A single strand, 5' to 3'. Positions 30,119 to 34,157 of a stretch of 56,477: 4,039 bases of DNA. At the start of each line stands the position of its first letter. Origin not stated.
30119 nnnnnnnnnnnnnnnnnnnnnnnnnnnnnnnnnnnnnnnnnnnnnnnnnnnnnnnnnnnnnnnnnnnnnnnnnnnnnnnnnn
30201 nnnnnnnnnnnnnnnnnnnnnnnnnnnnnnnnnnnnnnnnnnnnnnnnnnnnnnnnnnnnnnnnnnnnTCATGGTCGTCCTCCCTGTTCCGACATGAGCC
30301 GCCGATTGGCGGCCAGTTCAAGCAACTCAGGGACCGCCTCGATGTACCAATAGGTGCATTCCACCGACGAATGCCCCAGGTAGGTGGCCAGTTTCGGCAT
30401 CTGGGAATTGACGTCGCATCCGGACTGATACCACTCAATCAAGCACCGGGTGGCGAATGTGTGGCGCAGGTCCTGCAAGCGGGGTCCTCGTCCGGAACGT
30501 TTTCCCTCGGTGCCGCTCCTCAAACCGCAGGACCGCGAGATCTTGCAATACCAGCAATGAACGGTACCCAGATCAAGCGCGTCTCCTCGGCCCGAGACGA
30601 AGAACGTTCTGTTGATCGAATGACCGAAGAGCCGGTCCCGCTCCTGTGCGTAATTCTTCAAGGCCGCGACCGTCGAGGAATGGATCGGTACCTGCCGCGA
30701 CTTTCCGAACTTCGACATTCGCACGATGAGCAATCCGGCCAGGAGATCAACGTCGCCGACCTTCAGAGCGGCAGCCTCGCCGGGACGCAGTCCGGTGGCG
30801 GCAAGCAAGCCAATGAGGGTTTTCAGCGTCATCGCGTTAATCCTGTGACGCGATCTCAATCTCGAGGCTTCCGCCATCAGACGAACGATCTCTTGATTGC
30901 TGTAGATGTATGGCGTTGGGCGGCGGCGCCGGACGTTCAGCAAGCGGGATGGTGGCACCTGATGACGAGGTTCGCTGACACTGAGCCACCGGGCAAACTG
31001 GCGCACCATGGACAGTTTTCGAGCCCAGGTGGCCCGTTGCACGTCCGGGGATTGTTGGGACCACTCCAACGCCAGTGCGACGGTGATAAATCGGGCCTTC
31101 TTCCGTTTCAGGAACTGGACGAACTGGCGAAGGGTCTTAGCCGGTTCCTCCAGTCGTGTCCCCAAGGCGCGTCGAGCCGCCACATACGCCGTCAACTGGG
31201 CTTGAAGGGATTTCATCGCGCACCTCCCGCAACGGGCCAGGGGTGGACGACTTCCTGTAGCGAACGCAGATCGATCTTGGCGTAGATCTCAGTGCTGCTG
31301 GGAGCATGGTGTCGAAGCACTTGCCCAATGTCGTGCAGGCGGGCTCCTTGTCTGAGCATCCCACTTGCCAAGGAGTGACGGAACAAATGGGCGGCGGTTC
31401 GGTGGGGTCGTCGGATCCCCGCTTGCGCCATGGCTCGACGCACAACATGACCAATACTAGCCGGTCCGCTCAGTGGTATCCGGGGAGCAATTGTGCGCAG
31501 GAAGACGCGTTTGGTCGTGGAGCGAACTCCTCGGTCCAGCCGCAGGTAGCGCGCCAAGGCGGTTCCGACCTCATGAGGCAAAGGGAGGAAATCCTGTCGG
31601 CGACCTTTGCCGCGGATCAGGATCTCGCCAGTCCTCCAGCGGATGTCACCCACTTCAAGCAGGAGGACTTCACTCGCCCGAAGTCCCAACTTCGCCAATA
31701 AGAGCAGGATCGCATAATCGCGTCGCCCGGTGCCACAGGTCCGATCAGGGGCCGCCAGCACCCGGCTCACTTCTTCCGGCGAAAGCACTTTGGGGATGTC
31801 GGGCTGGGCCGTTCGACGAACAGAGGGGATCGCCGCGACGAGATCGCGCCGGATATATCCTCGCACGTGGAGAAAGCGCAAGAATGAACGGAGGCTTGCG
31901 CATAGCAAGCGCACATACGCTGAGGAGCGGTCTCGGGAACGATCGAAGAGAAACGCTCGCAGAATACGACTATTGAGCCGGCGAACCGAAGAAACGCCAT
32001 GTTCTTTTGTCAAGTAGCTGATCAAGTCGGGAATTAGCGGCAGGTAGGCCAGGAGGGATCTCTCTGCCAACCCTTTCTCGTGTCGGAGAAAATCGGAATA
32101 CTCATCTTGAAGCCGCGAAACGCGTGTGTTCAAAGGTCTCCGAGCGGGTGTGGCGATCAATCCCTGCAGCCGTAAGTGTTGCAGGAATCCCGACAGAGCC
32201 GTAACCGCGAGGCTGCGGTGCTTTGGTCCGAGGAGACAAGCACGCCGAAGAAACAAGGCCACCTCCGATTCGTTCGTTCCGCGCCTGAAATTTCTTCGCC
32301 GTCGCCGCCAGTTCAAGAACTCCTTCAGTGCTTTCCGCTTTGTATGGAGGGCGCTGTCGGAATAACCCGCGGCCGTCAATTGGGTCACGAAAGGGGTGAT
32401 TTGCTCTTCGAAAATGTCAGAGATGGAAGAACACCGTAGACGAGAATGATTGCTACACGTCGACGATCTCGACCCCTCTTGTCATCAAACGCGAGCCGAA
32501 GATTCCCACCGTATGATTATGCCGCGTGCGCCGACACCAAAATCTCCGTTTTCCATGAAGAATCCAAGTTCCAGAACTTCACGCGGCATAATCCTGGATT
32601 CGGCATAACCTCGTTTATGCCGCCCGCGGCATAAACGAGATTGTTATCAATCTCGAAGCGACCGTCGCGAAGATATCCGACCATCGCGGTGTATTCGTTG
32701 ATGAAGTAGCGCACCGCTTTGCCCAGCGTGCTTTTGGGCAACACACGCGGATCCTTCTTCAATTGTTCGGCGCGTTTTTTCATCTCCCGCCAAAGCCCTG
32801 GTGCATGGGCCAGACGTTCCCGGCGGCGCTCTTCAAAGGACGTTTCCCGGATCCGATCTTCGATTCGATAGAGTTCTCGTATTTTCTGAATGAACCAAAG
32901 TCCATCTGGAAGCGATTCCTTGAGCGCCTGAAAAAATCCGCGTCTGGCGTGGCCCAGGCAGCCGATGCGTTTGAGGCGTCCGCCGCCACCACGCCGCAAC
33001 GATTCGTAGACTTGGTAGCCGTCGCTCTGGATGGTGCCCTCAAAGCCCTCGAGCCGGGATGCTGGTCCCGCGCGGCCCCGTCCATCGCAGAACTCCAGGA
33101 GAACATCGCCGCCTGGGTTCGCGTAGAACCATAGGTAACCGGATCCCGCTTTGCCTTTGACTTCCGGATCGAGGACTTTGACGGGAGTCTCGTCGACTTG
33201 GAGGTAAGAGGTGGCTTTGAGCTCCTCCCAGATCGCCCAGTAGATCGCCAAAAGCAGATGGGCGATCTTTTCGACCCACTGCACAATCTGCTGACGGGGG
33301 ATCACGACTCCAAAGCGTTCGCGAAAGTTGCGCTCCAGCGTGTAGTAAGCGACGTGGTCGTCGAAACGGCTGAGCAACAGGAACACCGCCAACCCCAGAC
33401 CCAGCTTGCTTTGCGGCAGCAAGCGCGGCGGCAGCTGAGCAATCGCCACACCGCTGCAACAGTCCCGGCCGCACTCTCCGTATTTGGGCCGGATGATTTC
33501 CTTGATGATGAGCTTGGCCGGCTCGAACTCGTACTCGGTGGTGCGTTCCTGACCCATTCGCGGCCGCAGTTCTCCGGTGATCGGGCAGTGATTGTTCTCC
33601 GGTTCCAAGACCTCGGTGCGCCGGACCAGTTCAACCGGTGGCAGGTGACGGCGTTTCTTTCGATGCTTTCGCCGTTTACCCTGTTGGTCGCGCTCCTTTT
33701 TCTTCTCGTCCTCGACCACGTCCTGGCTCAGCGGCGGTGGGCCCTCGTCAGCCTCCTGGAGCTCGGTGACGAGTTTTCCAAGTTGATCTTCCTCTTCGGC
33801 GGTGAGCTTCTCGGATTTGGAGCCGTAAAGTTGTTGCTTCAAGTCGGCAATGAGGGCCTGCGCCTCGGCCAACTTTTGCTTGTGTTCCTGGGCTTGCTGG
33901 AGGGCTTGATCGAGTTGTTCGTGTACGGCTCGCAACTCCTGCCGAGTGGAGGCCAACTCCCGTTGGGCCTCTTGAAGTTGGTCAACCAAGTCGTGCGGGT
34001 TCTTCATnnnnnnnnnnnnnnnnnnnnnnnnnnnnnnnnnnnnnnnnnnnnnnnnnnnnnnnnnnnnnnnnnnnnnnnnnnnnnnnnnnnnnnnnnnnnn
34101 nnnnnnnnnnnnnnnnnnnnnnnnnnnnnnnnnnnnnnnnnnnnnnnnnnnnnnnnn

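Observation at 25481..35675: DUF4338 (Druantia DruA-like) genes embedded in two unrelated transposon families, each translationally coupled to the DDE transposase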

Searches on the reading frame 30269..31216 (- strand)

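Call 75: search_protein_families(library=pfam, proteins=[window:30269-31216:-], max_evalue=0.001)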
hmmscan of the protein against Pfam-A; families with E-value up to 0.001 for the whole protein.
window:30269-31216:- (315 aa): 1 family
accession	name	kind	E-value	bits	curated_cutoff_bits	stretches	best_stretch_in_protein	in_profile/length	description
PF00589.27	Phage_integrase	-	3.1e-20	73.1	27.1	1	107-294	5-168/172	Phage integrase family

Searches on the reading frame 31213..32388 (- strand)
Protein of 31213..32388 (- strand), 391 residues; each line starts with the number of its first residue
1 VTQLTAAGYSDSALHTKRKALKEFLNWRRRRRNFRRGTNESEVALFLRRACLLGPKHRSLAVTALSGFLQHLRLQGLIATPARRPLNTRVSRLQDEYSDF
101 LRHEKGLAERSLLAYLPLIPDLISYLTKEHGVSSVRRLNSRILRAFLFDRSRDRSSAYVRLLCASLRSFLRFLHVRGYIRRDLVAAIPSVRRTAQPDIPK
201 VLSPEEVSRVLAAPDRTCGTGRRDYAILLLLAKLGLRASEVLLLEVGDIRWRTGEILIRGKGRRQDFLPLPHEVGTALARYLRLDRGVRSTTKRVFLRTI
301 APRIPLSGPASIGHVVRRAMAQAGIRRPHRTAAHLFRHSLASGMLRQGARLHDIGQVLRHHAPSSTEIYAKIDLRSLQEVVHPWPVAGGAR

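Call 75: search_protein_families(library=pfam, proteins=[window:31213-32388:-], max_evalue=0.001)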
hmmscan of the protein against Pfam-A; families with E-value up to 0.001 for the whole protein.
window:31213-32388:- (391 aa): 2 families
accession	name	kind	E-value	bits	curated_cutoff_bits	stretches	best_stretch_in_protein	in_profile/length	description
PF00589.27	Phage_integrase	-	3e-23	82.9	27.1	1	200-372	1-168/172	Phage integrase family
PF02899.23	Phage_int_SAM_1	-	4.3e-07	30.6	22.3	1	95-175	2-81/83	Phage integrase, N-terminal SAM-like domain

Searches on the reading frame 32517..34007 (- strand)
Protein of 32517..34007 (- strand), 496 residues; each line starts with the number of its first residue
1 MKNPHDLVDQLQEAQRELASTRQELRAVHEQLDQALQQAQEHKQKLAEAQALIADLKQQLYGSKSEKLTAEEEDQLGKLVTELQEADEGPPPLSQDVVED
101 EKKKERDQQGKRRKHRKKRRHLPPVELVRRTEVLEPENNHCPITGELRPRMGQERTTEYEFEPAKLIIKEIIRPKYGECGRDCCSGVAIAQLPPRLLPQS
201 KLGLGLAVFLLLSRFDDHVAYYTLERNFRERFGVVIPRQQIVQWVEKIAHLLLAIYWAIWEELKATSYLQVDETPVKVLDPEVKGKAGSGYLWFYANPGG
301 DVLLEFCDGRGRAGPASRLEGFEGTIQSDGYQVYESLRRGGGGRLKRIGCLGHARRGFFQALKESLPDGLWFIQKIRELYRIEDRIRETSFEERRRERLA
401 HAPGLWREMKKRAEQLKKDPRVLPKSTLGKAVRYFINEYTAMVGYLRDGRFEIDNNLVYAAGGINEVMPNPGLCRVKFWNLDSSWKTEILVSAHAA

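Call 3: search_protein_families(library=pfam, proteins=[window:32517-34007:-], max_evalue=0.01)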
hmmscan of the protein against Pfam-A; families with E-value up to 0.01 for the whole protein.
window:32517-34007:- (496 aa): 3 families
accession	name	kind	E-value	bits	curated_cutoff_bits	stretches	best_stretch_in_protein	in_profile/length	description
PF03050.20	DDE_Tnp_IS66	-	5.2e-56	190.6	23.1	1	205-458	7-259/284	Transposase IS66 family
PF13007.12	LZ_Tnp_IS66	-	0.00036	21.6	22.9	1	50-124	3-64/71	Transposase C of IS166 homeodomain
PF13005.12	zf-IS66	-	0.00037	21.3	27.3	1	140-176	3-40/46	zinc-finger binding domain of transposase IS66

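Call 28: search_protein_families(library=ncbifam, proteins=[window:32517-34007:-], max_evalue=0.01)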
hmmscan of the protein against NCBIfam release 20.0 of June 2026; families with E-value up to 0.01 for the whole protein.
window:32517-34007:- (496 aa): 1 family
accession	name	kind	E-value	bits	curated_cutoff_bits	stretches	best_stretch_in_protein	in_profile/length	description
NF033517.1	transpos_IS66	equivalog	5.2e-74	249.6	180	1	114-457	3-332/387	IS66 family transposase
